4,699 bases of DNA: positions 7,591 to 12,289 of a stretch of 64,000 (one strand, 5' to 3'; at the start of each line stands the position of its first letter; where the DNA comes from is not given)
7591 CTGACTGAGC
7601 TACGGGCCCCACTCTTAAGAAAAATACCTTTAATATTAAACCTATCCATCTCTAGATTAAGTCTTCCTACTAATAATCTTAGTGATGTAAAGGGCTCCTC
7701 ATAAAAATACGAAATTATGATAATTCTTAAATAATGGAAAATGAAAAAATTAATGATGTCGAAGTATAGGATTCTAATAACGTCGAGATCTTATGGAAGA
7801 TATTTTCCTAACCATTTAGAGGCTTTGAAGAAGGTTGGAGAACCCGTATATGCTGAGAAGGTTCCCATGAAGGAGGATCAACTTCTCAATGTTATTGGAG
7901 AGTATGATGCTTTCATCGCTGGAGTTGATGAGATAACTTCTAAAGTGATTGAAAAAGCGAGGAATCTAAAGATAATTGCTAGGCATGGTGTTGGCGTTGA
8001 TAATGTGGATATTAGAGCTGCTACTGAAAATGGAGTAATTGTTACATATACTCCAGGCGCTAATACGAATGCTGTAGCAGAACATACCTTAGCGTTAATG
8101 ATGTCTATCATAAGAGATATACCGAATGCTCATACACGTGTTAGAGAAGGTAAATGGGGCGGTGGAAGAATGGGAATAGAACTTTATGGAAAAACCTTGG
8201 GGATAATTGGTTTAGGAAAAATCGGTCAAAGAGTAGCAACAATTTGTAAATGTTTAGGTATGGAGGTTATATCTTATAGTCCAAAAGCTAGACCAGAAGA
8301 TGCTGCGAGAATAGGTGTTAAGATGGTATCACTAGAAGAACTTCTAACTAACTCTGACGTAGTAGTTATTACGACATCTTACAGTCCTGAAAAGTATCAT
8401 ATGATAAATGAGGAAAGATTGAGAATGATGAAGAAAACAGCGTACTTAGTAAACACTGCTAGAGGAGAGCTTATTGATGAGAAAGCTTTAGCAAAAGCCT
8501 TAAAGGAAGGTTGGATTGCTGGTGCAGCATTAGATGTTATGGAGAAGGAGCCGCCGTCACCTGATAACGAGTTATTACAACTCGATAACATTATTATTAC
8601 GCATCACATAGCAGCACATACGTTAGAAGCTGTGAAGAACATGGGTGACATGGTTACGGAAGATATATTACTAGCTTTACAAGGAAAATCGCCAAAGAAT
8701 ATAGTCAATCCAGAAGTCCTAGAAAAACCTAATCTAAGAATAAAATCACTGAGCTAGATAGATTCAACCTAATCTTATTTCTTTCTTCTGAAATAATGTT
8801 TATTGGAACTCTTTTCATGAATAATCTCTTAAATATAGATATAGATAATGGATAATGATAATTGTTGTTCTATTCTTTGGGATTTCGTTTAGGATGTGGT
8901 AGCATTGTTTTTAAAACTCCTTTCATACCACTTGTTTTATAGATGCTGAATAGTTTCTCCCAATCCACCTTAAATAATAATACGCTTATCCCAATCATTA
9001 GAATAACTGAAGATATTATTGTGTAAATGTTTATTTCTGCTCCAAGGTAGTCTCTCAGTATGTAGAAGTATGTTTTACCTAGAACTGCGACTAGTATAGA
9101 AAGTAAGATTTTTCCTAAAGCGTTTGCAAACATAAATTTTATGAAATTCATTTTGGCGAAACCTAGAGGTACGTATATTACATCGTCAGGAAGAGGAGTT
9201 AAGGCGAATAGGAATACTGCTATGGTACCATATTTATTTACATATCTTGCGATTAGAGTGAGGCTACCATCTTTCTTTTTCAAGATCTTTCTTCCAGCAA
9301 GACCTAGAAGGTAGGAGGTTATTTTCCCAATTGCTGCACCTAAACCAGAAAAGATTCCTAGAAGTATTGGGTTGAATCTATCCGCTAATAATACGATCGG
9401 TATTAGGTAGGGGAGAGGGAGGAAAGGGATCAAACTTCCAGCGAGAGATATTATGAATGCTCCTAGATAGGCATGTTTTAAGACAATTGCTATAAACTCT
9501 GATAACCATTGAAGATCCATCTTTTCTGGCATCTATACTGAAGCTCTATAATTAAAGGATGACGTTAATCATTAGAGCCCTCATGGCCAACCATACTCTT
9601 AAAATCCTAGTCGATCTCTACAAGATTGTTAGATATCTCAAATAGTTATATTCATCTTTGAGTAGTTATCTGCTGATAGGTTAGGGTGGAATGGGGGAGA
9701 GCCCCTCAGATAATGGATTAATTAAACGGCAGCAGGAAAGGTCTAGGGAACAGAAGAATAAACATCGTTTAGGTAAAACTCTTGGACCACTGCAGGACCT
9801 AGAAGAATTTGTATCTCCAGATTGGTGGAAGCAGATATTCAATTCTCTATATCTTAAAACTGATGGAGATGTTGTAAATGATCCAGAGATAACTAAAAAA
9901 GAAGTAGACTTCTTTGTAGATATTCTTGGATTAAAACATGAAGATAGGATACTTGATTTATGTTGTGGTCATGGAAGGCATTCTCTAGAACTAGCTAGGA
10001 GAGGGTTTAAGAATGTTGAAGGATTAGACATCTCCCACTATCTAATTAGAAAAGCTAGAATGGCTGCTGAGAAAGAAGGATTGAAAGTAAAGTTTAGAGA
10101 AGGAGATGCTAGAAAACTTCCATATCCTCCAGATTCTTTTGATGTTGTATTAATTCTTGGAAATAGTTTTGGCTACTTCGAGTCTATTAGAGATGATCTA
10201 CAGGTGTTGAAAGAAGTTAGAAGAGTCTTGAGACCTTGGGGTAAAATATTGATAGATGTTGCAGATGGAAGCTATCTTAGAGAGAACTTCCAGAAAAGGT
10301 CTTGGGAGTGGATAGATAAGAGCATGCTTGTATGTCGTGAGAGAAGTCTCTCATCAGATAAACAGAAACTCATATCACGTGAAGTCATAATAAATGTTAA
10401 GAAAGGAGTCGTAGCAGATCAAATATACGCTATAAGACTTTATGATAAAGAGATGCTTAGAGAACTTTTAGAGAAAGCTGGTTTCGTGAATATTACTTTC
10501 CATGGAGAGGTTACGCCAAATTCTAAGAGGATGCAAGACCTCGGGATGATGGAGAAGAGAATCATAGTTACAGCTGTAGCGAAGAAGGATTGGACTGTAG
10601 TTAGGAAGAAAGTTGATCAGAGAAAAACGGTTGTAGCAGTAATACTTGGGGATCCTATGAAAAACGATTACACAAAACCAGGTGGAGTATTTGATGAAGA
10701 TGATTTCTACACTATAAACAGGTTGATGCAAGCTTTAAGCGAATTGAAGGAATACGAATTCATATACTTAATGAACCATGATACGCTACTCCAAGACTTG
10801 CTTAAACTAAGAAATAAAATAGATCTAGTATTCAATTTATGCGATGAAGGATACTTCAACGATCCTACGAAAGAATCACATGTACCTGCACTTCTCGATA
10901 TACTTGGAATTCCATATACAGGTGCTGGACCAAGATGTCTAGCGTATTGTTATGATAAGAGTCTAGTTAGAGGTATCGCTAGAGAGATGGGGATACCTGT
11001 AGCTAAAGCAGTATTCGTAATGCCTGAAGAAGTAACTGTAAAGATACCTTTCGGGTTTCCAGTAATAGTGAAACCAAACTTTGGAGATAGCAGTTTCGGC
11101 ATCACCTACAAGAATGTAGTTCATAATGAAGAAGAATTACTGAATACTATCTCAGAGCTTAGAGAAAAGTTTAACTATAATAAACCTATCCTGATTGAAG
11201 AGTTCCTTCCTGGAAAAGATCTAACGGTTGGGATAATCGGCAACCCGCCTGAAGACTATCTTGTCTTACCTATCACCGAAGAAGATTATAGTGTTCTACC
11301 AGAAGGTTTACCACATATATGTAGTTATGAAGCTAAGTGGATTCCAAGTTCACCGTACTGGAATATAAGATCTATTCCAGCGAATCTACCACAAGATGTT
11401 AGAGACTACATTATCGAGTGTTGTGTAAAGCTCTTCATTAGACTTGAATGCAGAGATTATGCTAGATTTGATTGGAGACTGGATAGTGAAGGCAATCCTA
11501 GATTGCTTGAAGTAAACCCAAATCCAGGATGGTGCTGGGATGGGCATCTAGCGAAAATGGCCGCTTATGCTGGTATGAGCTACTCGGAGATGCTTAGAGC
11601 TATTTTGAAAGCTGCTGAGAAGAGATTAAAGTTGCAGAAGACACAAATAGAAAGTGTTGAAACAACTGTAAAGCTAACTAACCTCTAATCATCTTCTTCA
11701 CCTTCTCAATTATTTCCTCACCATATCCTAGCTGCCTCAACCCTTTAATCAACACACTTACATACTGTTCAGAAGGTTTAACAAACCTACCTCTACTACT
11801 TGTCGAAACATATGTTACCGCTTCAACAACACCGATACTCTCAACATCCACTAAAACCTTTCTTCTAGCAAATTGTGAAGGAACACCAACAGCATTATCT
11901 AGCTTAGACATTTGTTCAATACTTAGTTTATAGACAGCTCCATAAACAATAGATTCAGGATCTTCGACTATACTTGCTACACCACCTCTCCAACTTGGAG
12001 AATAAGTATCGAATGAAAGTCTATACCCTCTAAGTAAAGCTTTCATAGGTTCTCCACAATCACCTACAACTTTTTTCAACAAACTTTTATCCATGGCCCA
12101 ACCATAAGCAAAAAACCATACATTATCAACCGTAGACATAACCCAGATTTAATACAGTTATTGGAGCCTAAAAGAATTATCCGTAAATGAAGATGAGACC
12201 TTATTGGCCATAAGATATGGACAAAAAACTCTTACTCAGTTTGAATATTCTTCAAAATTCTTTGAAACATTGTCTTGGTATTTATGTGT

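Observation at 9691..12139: SAM-methyltransferase::D-Ala-D-Ala-ligase-like ATP-grasp fusion overlapping a convergent GGCT-like gene, a candidate uncharacterised small-molecule or peptide modification module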

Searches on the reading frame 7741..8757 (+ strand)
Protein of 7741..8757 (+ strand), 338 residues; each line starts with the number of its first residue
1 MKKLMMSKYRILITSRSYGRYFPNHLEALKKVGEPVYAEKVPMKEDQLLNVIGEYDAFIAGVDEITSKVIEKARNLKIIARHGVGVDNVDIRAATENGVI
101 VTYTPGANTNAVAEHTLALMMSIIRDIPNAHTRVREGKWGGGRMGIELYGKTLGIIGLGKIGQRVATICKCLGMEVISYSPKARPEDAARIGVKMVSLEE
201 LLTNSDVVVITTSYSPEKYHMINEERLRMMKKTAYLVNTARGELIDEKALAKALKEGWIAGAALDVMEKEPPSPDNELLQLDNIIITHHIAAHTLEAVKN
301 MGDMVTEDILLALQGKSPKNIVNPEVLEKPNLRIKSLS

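Call 3: search_protein_families(library=pfam, proteins=[window:7741-8757:+], max_evalue=0.01)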
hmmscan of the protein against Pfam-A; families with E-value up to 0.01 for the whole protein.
window:7741-8757:+ (338 aa): 8 families
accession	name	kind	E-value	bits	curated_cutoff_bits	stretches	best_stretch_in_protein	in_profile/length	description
PF02826.25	2-Hacid_dh_C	-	3.3e-65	219.2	25.1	1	117-291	1-178/178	D-isomer specific 2-hydroxyacid dehydrogenase, NAD binding domain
PF00389.36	2-Hacid_dh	-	4.6e-32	110.9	24.6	1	23-323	9-134/134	D-isomer specific 2-hydroxyacid dehydrogenase, catalytic domain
PF03807.23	F420_oxidored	-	2.7e-05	25.1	21.6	1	153-223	2-76/94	NADP oxidoreductase coenzyme F420-dependent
PF00670.27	AdoHcyase_NAD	-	0.00026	21.6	27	1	148-241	21-111/162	S-adenosyl-L-homocysteine hydrolase, NAD binding domain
PF03446.21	NAD_binding_2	-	0.00049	20.6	21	1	153-256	2-109/161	NAD binding domain of 6-phosphogluconate dehydrogenase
PF07991.19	KARI_N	-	0.0012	18.9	20.6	1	148-214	2-70/165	Acetohydroxy acid isomeroreductase, NADPH-binding domain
PF03720.21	UDPG_MGDP_dh_C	-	0.0016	19.2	30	1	166-239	23-97/103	UDP-glucose/GDP-mannose dehydrogenase family, UDP binding domain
PF13478.12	XdhC_C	-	0.0022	18.9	29.7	1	154-256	2-67/125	XdhC Rossmann domain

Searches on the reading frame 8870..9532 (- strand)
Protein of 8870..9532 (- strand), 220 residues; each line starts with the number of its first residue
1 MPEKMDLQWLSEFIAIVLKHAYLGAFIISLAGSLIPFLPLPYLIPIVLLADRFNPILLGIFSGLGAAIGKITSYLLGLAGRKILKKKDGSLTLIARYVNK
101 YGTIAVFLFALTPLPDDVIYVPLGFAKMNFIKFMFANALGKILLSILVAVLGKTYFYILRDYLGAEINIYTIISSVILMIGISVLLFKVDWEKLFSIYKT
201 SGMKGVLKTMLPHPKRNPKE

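Call 3: search_protein_families(library=pfam, proteins=[window:8870-9532:-], max_evalue=0.01)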
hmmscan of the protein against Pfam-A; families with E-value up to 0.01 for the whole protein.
window:8870-9532:- (220 aa): 1 family
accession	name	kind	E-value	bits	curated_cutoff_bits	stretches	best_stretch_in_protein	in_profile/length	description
PF09335.16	VTT_dom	-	5.3e-16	59.6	33.9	1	41-153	2-122/123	VTT domain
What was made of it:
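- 8870..9532 (-): Divergent upstream neighbour: DedA/VTT-domain membrane protein. Adjacent only in the window's close relatives. Pfam VTT_dom (call 3).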

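Call 4: search_protein_families(library=ncbifam, proteins=[window:8870-9532:-], max_evalue=0.01)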
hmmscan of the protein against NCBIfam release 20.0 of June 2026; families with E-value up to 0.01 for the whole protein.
window:8870-9532:- (220 aa): 2 families
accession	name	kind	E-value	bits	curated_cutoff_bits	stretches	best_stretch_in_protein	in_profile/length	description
NF052604.1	UndecprPTUtpABac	equivalog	3.2e-08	33.9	250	1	60-161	54-163/198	undecaprenyl phosphate transporter UptA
NF052605.1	UndecprPTUptAStph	equivalog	6.7e-07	29.5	300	1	82-188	89-194/197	undecaprenyl phosphate transporter UptA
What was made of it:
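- Closest known: D-alanine--D-alanine ligase. Different: All curated Ddl/Van models score below cut-off (call 4).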

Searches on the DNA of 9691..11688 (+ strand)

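Call 51: search_rna_families(sources=[L019, L011, L023, L049, L057, L047, L053, L078, L010, L030, L024, L046, L031, L051, L068, L018, L039, L042, L044], threshold=gathering)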
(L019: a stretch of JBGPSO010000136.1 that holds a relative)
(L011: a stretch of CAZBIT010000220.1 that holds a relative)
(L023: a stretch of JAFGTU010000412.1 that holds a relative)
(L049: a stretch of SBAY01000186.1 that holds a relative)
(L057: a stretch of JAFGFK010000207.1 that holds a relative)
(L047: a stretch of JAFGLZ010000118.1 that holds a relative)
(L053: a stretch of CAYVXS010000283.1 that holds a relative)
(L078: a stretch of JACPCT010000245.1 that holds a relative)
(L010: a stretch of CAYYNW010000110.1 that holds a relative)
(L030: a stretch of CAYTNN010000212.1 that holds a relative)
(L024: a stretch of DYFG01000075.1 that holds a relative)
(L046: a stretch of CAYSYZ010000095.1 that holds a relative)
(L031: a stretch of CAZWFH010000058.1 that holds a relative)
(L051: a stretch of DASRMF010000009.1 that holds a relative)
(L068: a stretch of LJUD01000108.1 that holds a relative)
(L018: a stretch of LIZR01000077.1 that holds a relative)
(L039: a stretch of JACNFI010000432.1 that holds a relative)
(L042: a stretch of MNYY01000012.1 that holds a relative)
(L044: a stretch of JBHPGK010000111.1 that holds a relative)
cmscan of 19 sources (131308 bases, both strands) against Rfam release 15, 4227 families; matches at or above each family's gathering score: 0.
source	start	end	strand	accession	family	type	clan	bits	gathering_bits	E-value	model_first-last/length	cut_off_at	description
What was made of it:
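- Tried and rejected: Riboswitch or other known RNA upstream of bacterial orthologues: no Rfam hit in 19 loci (call 51).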

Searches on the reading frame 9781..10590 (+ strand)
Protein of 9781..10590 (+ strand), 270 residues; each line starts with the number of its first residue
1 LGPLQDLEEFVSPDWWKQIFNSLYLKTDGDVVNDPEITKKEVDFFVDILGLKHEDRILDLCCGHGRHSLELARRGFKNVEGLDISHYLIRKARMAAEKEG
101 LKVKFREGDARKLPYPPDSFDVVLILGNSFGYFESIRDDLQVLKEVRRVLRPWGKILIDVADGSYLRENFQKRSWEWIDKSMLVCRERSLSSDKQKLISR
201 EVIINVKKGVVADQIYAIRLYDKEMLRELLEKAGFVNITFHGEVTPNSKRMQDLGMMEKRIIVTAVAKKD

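Call 62: predict_structure(alignment_id=A4)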
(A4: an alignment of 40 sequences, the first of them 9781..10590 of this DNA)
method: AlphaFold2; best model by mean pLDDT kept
length: 270 residues; sequences in the alignment: 40
mean_pLDDT: 86.9   pTM: 0.86
mean pLDDT of the five models: 86.9, 84.2, 84.1, 81.3, 80.1
residues with pLDDT >= 90: 143; 70-90: 98; 50-70: 27; < 50: 2
segments of 3 or more residues with pLDDT < 50: none
pLDDT, mean of each block of 10 residues (from residue 1): 75 81 69 77 92 96 83 95 85 92 91 95 85 88 97 95 90 85 90 91 92 90 96 97 63 65 92
secondary structure, 60 per line:
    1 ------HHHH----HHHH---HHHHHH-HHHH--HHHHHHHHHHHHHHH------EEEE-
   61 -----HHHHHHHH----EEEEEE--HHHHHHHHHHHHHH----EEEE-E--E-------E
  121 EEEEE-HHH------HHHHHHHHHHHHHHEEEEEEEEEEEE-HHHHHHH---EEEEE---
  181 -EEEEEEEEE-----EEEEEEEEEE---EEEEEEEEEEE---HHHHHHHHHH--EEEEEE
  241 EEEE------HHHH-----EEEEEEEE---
elements in order: H7-10 H15-18 H22-27 H29-32 H35-49 E56-59 H66-73 E78-83 H86-99 E104-107 E120-125 H136-149 E150-161 H163-169 E173-177 E182-190 E196-205 E209-219 H223-232 E235-244 H251-254 E260-267
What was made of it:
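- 9781..10587 (+): Class I SAM-dependent methyltransferase domain (aa 31-299): Rossmann core plus a four-beta-strand cap. Motif I is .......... (aa 87-96, nt 9949-9978). D113, D139-A140 and the GNSFGYF motif are invariant. Domain-only AF2 model has pLDDT 87 and pTM 0.86 (call 62).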

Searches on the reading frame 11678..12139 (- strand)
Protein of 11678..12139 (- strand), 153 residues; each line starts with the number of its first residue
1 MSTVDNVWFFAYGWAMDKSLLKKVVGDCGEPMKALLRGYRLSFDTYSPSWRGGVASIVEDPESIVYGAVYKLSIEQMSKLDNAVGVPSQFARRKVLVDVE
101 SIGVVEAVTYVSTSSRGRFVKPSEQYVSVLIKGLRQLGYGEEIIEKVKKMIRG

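Call 3: search_protein_families(library=pfam, proteins=[window:11678-12139:-], max_evalue=0.01)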
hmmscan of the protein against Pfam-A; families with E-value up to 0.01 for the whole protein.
window:11678-12139:- (153 aa): 3 families
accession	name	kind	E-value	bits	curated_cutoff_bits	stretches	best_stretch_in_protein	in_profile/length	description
PF13772.11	AIG2_2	-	1.1e-10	42.2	27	1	65-142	2-78/83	AIG2-like family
PF06094.17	GGACT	-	5.5e-09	37.1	22.8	1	9-124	1-116/120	Gamma-glutamyl cyclotransferase, AIG2-like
PF04752.17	ChaC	-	0.0046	17.4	21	1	7-123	1-124/176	ChaC-like protein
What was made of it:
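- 11678..12139 (-): Convergent neighbour: GGCT/AIG2-fold protein (153 aa) lacking the canonical catalytic Glu. A lineage-specific neighbour, not part of the conserved unit. Pfam AIG2_2 and GGACT (call 3).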

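Call 4: search_protein_families(library=ncbifam, proteins=[window:11678-12139:-], max_evalue=0.01)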
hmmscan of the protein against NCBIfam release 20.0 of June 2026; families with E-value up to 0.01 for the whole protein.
window:11678-12139:- (153 aa): 0 families

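Call 47: search_solved_structures(query=window:11678-12139:-, max_evalue=1, show_alignments=4)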
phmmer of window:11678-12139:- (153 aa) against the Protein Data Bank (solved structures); distinct sequences matched with E-value up to 1: 9.
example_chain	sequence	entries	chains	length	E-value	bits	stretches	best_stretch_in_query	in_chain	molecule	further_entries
2rbh_A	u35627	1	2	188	9e-08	35.5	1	35-149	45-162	Gamma-glutamyl cyclotransferase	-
2i5t_A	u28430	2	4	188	1.7e-07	34.6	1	35-149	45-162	Protein C7orf24 | Uncharacterized protein C7orf24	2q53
3cry_A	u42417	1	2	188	1.7e-07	34.6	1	35-149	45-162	Gamma-glutamyl cyclotransferase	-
2pn7_A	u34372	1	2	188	1.7e-07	34.6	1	35-149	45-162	human gamma-glutamyl cyclotransferase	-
2qik_A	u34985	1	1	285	1.5e-05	28.4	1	5-150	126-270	UPF0131 protein ykqA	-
6een_D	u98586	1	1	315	0.00013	25.3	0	99-149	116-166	Designer Pentatricopeptide Protein dPPR10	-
6ky0_A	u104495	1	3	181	0.073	16.4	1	6-76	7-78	Glutathione-specific gamma-glutamylcyclotransferase 2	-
6ky1_A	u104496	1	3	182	0.081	16.2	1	6-76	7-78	Glutathione-specific gamma-glutamylcyclotransferase 2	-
6k95_A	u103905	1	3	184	0.27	14.5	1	8-76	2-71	Glutathione-specific gamma-glutamylcyclotransferase 2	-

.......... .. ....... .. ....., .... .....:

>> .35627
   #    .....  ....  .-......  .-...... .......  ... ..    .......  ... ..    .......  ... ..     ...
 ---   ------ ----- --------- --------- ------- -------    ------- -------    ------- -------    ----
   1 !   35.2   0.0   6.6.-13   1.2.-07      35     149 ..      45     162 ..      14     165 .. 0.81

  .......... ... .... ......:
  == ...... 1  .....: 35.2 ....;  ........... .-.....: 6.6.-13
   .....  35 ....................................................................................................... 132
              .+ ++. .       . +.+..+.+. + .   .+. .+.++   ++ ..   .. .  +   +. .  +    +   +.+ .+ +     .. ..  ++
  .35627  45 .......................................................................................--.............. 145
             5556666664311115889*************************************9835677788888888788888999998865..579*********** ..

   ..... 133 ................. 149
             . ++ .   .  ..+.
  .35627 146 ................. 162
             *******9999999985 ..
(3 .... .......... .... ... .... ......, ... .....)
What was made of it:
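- On Gamma-glutamyl cyclotransferase (GGCT/GGACT), for the neighbouring gene: PDB human GGCT at 9e-8 (call 47).
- The GGCT fold is confirmed (calls 3, 47).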

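Call 71: search_protein_families(library=padloc, proteins=[window:11681-12139:-], max_evalue=0.001)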
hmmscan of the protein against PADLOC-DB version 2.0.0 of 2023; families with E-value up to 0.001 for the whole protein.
window:11681-12139:- (153 aa): 0 families
